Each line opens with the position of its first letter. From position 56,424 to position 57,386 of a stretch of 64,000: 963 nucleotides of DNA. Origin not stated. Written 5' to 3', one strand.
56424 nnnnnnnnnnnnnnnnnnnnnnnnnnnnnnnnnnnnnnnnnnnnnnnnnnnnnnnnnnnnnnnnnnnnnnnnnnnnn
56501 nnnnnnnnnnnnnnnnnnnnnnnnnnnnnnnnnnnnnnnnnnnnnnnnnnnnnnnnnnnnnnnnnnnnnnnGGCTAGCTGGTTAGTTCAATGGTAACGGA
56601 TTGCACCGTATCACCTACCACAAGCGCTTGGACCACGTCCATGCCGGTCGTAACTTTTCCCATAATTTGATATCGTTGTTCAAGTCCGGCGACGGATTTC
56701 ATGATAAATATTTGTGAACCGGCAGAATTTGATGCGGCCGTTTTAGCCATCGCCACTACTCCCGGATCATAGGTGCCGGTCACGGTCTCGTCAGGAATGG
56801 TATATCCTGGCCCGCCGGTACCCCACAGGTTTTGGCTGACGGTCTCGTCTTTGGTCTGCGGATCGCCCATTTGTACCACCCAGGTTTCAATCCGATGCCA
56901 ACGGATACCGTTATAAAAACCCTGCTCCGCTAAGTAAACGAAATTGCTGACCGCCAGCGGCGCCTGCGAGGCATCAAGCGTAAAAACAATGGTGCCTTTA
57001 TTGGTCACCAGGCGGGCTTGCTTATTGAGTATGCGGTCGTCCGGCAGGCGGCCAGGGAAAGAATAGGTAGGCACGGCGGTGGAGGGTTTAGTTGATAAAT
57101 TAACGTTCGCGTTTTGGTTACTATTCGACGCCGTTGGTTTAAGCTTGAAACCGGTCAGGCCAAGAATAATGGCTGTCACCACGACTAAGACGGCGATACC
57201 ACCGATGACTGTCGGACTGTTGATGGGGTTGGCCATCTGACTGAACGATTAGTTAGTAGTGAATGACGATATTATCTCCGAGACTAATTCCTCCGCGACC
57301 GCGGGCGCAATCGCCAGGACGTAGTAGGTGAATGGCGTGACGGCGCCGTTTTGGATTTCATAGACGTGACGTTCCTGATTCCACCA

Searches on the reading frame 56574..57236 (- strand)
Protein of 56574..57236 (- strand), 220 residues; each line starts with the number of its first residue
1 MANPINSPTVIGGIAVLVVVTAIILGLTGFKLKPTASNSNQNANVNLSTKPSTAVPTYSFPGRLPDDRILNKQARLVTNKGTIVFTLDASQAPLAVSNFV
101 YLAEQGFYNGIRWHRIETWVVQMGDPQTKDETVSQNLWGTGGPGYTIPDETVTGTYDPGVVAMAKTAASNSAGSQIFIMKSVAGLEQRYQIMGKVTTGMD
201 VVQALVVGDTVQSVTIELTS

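Call 70: search_protein_families(library=pfam, proteins=[window:56574-57236:-], max_evalue=0.001)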
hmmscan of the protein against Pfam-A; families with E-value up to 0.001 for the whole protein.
window:56574-57236:- (220 aa): 1 family
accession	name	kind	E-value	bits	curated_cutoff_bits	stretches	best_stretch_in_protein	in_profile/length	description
PF00160.26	Pro_isomerase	-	1.7e-29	103.6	21.7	1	76-212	4-144/159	Cyclophilin type peptidyl-prolyl cis-trans isomerase/CLD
